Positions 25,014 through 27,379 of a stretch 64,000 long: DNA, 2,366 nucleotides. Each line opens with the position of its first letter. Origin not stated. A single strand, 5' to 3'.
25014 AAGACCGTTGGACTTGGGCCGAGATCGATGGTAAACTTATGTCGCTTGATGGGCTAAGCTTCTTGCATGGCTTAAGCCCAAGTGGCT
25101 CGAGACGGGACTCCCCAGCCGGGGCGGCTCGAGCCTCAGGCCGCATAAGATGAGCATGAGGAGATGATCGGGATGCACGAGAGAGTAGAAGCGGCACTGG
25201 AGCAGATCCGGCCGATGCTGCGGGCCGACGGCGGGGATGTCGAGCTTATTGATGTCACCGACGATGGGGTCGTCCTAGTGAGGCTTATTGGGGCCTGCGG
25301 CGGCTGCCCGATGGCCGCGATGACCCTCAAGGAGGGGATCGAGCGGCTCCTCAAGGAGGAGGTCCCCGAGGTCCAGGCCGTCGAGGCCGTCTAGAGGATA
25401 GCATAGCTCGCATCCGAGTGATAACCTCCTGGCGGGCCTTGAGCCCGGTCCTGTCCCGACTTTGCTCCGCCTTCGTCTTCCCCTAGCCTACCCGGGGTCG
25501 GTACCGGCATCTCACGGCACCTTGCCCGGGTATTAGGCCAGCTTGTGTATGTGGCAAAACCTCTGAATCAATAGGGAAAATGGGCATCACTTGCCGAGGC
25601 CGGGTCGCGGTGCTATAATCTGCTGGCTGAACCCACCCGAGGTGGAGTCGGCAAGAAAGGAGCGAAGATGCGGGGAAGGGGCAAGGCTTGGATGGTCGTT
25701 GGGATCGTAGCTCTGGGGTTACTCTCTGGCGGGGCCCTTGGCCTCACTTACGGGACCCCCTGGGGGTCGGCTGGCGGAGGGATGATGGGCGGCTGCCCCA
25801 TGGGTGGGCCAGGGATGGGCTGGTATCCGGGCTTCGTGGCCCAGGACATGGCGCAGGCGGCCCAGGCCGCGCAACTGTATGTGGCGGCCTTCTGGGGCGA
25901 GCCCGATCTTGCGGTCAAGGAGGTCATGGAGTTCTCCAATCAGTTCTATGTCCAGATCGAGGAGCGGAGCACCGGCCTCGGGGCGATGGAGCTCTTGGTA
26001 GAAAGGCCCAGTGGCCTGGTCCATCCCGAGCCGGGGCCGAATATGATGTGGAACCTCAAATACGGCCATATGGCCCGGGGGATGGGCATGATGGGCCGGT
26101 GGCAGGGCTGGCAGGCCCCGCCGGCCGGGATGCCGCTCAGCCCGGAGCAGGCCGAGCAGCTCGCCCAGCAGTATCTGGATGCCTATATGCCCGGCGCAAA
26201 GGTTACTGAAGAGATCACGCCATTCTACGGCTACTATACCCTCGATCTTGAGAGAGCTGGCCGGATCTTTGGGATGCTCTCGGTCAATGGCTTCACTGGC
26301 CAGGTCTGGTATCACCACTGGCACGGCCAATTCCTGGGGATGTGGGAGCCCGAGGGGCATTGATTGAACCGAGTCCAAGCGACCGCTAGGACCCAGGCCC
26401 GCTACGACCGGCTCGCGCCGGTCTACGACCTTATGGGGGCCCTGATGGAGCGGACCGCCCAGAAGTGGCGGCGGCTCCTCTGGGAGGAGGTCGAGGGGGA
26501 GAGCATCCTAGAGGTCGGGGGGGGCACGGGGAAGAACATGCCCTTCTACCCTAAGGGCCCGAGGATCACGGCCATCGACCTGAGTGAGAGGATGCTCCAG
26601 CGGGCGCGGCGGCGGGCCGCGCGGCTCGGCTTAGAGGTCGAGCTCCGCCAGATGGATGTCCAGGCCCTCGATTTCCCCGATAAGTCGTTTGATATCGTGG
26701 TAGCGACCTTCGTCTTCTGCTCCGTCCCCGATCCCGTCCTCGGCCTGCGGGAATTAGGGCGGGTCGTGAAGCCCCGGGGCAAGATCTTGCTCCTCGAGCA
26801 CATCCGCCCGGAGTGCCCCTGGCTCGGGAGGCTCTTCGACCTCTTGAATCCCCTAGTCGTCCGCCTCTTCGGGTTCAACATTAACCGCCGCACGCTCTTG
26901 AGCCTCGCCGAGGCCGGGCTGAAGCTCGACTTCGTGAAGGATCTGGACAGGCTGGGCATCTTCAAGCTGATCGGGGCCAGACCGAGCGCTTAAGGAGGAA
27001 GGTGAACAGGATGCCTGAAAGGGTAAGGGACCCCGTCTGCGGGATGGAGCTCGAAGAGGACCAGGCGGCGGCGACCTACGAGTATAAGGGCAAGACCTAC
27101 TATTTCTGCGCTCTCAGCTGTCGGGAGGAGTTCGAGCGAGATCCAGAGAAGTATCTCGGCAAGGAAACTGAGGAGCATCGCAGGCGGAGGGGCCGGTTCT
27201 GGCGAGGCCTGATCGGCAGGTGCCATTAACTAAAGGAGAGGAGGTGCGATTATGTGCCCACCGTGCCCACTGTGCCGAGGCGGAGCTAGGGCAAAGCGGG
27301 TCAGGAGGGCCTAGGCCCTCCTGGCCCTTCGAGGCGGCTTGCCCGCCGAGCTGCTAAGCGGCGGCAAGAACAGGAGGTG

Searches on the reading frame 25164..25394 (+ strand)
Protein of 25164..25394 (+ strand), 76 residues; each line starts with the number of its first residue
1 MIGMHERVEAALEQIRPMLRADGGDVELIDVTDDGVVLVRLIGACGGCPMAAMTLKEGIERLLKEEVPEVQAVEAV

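Call 9: search_protein_families(library=pfam, proteins=[window:25164-25394:+], max_evalue=0.01)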
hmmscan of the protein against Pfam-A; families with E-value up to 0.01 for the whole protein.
window:25164-25394:+ (76 aa): 1 family
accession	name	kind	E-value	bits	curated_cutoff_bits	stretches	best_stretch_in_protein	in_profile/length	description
PF01106.22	NifU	-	5.2e-30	103.8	27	1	8-74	1-67/67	NifU-like domain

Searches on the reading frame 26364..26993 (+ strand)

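Call 9: search_protein_families(library=pfam, proteins=[window:26364-26993:+], max_evalue=0.01)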
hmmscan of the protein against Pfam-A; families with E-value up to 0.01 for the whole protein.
window:26364-26993:+ (209 aa): 8 families
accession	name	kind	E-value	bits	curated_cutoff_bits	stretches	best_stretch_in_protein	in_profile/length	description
PF08241.18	Methyltransf_11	-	2.5e-23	83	21.2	1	49-142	1-94/95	Methyltransferase domain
PF13649.12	Methyltransf_25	-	2.6e-21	76.6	27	1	48-139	1-97/97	Methyltransferase domain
PF01209.24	Ubie_methyltran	-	1.3e-18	67.7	20.1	1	9-168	8-176/233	ubiE/COQ5 methyltransferase family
PF13847.12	Methyltransf_31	-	1.1e-16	61.2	27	1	44-145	3-111/145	Methyltransferase domain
PF13489.12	Methyltransf_23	-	1.5e-15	57.7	27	1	29-151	6-123/164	Methyltransferase domain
PF08242.18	Methyltransf_12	-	2.5e-15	57.4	30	1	49-141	1-98/98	Methyltransferase domain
PF01170.24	UPF0020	-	0.00033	20.8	22.3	1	68-114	79-127/197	RMKL-like, methyltransferase domain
PF07021.18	MetW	-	0.002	18.2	21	1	44-135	13-102/193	Methionine biosynthesis protein MetW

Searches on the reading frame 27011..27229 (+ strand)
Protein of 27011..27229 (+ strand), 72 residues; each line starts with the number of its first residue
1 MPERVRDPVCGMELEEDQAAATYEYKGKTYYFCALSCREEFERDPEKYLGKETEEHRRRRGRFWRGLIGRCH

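Call 9: search_protein_families(library=pfam, proteins=[window:27011-27229:+], max_evalue=0.01)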
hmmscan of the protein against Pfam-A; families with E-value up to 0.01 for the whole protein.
window:27011-27229:+ (72 aa): 3 families
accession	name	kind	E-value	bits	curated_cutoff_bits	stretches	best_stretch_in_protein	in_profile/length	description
PF04945.19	YHS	-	3.2e-17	62.7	30.3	1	5-51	1-46/47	YHS domain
PF08394.17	Arc_trans_TRASH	-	0.00031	21.2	27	1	10-42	6-36/43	Archaeal TRASH domain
PF24273.1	TRASH_HVO_1752_C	-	0.00032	21.2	27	1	10-43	7-38/47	HVO_1752, C-terminal TRASH domain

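Call 26: find_homologous_proteins(query=window:27011-27226:+, max_evalue=1e-8)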
Query window:27011-27226:+ (72 aa): 33 proteins with E <= 1e-8 among 33 candidates.
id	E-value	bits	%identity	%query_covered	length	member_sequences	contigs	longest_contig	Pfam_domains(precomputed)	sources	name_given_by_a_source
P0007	2.4e-43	163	100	100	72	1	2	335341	PF04945.20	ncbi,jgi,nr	ncbi:MAG: YHS domain-containing protein [Candidatus Acetothermia bacterium]|jgi:YHS domain-containin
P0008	2.6e-30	122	72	100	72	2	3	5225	PF04945.20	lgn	-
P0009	4.9e-30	121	74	100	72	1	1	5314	PF04945.20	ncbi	-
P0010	1.6e-17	81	69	71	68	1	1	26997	PF04945.20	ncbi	-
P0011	2.0e-17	81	76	63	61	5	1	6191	PF04945.20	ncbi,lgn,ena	-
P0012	2.8e-17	80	74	64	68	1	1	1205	PF04945.20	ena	-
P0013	6.0e-17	79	69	75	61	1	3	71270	PF04945.20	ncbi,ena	ncbi:MAG: YHS domain-containing protein [Chloroflexia bacterium]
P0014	6.9e-17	79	76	63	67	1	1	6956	PF04945.20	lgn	-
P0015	1.2e-16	78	73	63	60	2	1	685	PF04945.20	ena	-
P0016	2.2e-16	77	64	69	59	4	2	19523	PF04945.20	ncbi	-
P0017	2.6e-16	77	62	78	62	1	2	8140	PF04945.20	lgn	-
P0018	5.8e-16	76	65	72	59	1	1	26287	PF04945.20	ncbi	ncbi:YHS domain-containing protein [Chloroflexota bacterium]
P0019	6.6e-16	76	77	43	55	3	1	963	PF04945.20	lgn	-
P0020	1.0e-15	75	71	67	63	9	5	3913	PF04945.20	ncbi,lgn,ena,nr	ncbi:MAG: YHS domain-containing protein [Anaerolineales bacterium]|nr:YHS domain-containing protein 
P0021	1.4e-15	75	81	43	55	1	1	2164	PF04945.20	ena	-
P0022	1.4e-15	75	61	78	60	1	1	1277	PF04945.20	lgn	-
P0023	1.8e-15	75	67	67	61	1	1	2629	PF04945.20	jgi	jgi:Cu+-exporting ATPase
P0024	2.0e-15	74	63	72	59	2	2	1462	PF04945.20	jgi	jgi:YHS domain-containing protein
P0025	2.5e-15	74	71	63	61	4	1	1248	PF04945.20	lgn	-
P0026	2.6e-15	74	68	65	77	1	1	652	PF04945.20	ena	-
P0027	2.8e-15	74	63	72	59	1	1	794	PF04945.20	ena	-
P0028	1.6e-14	72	67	67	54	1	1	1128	PF04945.20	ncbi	-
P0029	8.7e-14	69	67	63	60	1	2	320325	PF04945.20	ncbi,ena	-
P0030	8.7e-14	69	66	61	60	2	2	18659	PF04945.20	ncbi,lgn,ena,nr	ncbi:MAG: YHS domain-containing protein [Anaerolineae bacterium]|nr:YHS domain-containing protein [A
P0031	1.3e-13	69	67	67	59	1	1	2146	PF04945.20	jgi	-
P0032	2.6e-13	68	67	64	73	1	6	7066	PF04945.20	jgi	jgi:YHS domain-containing protein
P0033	2.9e-13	68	70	61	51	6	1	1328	PF04945.20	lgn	-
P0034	5.5e-13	67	63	67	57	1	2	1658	PF04945.20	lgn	-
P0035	7.8e-12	63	61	61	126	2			PF19335.6,PF04945.20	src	-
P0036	1.1e-11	63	61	64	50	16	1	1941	PF04945.20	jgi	-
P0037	2.5e-11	61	58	74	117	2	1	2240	PF04945.20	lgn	-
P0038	3.1e-11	61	67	60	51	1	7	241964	PF04945.20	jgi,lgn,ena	-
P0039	7.1e-11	60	57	65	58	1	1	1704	PF04945.20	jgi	jgi:YHS domain-containing protein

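Call 28: find_encoding_contigs(protein=P0008, flank=3000, max_places=6)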
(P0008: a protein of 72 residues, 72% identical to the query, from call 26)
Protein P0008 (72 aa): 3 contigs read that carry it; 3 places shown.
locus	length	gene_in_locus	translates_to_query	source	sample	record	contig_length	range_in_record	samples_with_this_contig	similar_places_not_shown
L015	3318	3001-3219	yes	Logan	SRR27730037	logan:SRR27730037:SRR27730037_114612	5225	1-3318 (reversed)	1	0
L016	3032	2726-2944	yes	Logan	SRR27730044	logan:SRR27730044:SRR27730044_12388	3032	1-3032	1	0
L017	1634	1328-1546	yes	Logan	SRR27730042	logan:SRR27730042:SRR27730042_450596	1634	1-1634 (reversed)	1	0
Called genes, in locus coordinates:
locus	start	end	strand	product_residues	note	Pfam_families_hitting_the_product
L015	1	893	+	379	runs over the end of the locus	PF22025:ThiI_fer, PF02926:THUMP, PF02568:ThiI, PF06508:QueC (faint)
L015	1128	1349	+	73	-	PF01106:NifU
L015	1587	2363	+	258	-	-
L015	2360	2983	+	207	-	PF01209:Ubie_methyltran, PF13489:Methyltransf_23, PF13847:Methyltransf_31, PF08241:Methyltransf_11, PF08242:Methyltransf_12, PF13649:Methyltransf_25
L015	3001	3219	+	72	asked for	PF04945:YHS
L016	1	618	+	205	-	?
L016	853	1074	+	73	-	PF01106:NifU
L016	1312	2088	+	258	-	-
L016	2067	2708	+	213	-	PF01209:Ubie_methyltran, PF13489:Methyltransf_23, PF13649:Methyltransf_25, PF13847:Methyltransf_31, PF08241:Methyltransf_11, PF08242:Methyltransf_12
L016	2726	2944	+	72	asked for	PF04945:YHS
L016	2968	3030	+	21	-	?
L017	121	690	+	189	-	-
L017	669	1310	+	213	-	PF01209:Ubie_methyltran, PF13489:Methyltransf_23, PF13649:Methyltransf_25, PF13847:Methyltransf_31, PF08241:Methyltransf_11, PF08242:Methyltransf_12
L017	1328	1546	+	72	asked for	PF04945:YHS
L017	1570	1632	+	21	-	?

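Call 67: find_encoding_contigs(protein=P0016, flank=2000, max_places=3)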
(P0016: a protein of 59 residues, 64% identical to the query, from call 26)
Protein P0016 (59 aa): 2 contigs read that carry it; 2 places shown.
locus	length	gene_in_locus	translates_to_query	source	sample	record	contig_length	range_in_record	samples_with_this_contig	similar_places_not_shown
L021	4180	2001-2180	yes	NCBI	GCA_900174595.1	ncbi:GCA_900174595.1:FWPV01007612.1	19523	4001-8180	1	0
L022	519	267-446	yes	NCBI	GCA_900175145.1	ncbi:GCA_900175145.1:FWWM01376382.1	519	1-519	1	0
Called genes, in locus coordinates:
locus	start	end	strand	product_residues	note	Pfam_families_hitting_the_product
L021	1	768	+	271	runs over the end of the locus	PF12679:ABC2_membrane_2, PF12698:ABC2_membrane_3 (faint), PF12730:ABC2_membrane_4 (weak)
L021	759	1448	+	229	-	PF04199:Cyclase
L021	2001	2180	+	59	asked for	PF04945:YHS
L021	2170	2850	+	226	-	PF04493:Endonuclease_5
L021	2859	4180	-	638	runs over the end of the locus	PF20581:DUF6785, PF20580:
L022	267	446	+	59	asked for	PF04945:YHS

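Call 68: find_encoding_contigs(protein=P0010, flank=2000, max_places=3)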
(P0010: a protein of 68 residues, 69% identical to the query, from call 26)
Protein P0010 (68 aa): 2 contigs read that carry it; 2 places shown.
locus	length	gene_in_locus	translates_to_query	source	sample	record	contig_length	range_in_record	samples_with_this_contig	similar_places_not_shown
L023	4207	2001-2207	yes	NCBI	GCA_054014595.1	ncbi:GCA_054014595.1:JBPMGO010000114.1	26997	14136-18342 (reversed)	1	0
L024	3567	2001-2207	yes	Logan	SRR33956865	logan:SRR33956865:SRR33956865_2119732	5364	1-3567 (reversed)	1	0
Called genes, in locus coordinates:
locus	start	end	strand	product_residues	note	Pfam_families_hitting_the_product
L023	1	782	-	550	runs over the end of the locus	PF02743:dCache_1 (faint), PF00672:HAMP, PF07730:HisKA_3, PF13581:HATPase_c_2 (weak), PF02518:HATPase_c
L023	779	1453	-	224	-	PF00072:Response_reg, PF08281:Sigma70_r4_2, PF00196:GerE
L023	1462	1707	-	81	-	-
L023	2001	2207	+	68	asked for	PF04945:YHS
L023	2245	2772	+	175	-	PF03100:CcmE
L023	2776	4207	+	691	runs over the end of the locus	PF01578:Cytochrom_C_asm, PF16327:CcmF_C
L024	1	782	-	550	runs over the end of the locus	PF02743:dCache_1 (faint), PF00672:HAMP, PF07730:HisKA_3, PF13581:HATPase_c_2 (weak), PF02518:HATPase_c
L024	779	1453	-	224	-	PF00072:Response_reg, PF08281:Sigma70_r4_2, PF00196:GerE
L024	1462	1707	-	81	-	-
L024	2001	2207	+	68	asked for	PF04945:YHS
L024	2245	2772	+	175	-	PF03100:CcmE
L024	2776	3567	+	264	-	?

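Call 69: find_encoding_contigs(protein=P0013, flank=2000, max_places=3)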
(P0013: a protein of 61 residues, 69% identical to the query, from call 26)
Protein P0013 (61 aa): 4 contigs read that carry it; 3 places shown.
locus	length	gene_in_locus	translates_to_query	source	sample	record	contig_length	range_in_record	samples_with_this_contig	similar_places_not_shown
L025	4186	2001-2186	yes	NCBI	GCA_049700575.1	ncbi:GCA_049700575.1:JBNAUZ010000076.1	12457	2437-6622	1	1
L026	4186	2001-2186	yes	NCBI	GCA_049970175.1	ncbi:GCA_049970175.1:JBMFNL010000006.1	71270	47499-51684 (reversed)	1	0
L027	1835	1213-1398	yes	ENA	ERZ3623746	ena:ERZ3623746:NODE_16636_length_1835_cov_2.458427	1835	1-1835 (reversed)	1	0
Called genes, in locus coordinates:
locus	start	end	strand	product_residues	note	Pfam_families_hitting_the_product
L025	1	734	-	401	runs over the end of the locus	PF01128:IspD, PF12804:NTP_transf_3, PF02542:YgbB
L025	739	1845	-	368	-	PF27675:YCF81_N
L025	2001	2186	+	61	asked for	PF04945:YHS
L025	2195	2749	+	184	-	PF14238:DUF4340 (weak)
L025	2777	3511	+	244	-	PF01904:DUF72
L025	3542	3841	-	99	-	-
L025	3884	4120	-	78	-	PF09723:Zn_ribbon_8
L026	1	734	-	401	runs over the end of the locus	PF01128:IspD, PF12804:NTP_transf_3, PF02542:YgbB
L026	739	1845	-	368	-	PF27675:YCF81_N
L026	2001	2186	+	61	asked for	PF04945:YHS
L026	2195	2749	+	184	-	PF14238:DUF4340 (weak)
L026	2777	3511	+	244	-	PF01904:DUF72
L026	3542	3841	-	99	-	-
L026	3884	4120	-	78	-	PF09723:Zn_ribbon_8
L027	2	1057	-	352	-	?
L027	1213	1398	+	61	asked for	PF04945:YHS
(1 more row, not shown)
